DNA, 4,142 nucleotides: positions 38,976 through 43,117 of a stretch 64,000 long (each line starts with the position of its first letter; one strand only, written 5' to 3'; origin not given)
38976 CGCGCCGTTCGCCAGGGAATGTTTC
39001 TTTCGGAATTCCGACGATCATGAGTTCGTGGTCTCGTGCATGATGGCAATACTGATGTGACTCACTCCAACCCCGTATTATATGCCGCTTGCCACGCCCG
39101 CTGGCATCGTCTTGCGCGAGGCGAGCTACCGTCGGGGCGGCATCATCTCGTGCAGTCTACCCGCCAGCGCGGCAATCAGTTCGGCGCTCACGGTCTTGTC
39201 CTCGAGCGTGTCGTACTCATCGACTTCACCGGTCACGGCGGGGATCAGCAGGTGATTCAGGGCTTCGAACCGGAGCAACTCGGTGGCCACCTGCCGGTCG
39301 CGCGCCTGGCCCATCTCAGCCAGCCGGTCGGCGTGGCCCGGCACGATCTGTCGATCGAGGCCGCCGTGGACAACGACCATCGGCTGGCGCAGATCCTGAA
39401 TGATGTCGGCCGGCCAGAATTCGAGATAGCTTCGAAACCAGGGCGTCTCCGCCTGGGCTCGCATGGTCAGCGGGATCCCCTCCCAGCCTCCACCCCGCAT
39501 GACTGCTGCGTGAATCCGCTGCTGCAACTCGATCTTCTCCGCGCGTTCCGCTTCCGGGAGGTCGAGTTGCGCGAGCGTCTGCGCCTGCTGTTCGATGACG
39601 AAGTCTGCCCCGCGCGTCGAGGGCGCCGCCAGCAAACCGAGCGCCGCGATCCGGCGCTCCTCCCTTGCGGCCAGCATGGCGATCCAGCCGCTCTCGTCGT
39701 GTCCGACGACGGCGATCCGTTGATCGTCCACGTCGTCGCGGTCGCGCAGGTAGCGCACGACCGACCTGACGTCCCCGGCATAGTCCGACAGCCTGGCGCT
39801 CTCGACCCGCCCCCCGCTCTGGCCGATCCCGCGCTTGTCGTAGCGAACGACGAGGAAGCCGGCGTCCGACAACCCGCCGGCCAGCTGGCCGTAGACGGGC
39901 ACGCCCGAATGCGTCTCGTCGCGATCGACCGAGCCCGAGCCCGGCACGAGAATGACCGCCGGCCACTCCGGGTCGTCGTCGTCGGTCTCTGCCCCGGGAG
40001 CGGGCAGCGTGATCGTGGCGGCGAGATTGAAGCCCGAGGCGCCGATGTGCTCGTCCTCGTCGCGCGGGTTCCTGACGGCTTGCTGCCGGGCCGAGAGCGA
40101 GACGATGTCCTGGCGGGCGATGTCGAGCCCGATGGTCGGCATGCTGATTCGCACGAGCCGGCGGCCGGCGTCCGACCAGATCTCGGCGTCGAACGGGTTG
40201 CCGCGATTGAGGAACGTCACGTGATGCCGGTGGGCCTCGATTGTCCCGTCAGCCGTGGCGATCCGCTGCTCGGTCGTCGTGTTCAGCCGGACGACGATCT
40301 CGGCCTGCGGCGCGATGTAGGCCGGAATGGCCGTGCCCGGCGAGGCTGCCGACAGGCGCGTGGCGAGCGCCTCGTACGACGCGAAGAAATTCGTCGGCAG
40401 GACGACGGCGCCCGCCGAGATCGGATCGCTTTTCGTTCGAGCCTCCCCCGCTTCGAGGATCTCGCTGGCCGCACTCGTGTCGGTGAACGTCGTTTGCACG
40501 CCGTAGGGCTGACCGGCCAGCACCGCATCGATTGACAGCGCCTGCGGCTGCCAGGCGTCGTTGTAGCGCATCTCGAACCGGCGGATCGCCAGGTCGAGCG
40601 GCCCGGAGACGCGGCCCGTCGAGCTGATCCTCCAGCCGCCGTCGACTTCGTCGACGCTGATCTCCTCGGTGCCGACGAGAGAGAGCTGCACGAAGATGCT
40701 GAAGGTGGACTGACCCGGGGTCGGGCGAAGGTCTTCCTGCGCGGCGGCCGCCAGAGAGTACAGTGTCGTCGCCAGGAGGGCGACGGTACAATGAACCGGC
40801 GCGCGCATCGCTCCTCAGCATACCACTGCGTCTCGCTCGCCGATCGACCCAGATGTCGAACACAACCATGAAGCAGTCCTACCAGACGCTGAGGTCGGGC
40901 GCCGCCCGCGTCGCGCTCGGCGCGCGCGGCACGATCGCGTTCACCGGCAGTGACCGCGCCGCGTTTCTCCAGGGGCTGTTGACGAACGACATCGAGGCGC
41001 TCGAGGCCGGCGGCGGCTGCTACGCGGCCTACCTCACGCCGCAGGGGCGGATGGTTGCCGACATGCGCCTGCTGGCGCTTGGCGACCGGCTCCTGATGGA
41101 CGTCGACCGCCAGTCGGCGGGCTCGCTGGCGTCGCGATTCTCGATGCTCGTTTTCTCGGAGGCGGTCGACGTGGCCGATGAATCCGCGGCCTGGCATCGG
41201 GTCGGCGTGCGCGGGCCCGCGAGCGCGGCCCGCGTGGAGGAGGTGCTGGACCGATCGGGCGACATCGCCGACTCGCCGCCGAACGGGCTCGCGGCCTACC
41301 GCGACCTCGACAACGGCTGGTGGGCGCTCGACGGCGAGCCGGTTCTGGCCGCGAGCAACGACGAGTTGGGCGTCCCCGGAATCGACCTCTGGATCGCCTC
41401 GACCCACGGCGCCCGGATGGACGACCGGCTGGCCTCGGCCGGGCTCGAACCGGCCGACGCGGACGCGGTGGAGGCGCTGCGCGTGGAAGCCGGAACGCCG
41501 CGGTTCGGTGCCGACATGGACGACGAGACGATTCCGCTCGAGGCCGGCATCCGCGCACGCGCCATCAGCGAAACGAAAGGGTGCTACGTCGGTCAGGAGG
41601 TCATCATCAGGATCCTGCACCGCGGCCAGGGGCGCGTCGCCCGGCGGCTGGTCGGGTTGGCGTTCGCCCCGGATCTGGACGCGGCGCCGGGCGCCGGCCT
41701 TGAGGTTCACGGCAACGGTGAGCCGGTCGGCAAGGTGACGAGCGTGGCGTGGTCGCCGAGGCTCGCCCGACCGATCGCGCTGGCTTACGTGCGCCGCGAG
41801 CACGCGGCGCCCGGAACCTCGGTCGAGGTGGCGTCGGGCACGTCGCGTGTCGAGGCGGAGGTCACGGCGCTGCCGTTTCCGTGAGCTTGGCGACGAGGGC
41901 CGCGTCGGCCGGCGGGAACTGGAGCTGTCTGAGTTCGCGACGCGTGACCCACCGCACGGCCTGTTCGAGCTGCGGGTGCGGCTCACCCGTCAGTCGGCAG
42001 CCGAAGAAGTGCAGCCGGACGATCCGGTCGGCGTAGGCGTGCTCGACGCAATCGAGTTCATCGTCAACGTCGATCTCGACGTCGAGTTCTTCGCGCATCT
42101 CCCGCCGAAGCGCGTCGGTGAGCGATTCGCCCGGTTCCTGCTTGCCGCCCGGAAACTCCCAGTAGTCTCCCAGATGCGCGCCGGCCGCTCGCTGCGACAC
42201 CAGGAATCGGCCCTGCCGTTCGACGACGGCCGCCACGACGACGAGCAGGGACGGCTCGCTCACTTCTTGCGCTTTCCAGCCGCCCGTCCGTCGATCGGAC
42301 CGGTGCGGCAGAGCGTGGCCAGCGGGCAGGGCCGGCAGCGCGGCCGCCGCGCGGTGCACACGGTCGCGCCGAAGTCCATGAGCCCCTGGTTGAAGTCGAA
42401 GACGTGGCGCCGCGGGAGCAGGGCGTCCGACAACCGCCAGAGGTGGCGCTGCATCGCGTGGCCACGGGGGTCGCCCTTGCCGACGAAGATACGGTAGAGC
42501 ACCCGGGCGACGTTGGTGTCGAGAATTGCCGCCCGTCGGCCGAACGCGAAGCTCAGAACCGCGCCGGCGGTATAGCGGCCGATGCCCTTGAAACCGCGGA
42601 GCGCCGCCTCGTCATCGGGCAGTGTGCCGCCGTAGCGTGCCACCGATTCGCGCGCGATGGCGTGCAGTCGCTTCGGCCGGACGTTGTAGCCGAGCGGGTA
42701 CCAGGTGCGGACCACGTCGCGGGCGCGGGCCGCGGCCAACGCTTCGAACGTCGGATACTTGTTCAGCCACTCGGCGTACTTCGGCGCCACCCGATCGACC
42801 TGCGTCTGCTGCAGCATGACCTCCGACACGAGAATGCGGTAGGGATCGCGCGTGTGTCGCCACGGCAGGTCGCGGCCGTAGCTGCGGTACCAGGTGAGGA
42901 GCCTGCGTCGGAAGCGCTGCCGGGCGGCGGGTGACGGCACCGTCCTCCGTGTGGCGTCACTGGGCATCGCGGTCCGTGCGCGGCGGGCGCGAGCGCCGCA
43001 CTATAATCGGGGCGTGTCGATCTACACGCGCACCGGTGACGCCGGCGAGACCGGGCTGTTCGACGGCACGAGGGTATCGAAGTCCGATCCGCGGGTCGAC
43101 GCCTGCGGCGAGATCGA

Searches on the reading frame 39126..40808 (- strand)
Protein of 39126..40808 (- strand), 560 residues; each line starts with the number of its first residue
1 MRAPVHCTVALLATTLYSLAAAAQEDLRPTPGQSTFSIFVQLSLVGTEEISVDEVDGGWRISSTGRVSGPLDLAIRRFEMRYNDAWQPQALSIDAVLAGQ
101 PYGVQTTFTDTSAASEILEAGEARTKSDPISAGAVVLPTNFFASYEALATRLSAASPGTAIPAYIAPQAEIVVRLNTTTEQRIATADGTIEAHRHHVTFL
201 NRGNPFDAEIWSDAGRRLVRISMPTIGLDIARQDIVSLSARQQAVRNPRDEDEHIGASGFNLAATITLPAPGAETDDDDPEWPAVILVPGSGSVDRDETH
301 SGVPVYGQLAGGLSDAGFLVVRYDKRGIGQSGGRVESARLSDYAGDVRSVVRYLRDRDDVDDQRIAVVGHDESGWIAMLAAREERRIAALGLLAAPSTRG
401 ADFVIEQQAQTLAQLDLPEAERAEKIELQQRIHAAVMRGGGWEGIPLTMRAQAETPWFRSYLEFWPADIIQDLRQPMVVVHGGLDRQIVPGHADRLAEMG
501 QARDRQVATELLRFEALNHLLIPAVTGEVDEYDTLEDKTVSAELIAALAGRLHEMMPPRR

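Call 34: search_protein_families(library=ncbifam, proteins=[window:39126-40808:-], max_evalue=0.00001)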
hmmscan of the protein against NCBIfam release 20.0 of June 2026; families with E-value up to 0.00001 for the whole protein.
window:39126-40808:- (560 aa): 4 families
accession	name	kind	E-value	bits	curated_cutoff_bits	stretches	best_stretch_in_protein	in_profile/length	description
NF041096.1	esterase_EstD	equivalog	7e-24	84.6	600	1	257-546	142-411/421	esterase EstD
NF047920.1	lactonase_UilS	equivalog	3.1e-08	33.7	400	1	309-390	44-125/285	UilS family quorum-quenching N-acyl-homoserine lactonase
TIGR03100.1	hydr1_PEP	hypoth_equivalog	1.3e-06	28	168.45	1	306-393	46-130/274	hydrolase 1, exosortase A system-associated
NF050089.1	i_nPHAscl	equivalog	4.4e-06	26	300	1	318-412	45-134/288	intracellular short-chain-length polyhydroxyalkanoate depolymerase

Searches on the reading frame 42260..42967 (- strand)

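Call 36: search_protein_families(library=pfam, proteins=[window:42260-42967:-], max_evalue=0.001)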
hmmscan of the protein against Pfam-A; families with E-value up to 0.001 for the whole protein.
window:42260-42967:- (235 aa): 1 family
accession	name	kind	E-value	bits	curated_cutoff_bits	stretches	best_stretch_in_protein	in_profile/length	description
PF00730.31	HhH-GPD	-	1.7e-17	64.2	26.2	1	47-179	1-105/108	HhH-GPD superfamily base excision DNA repair protein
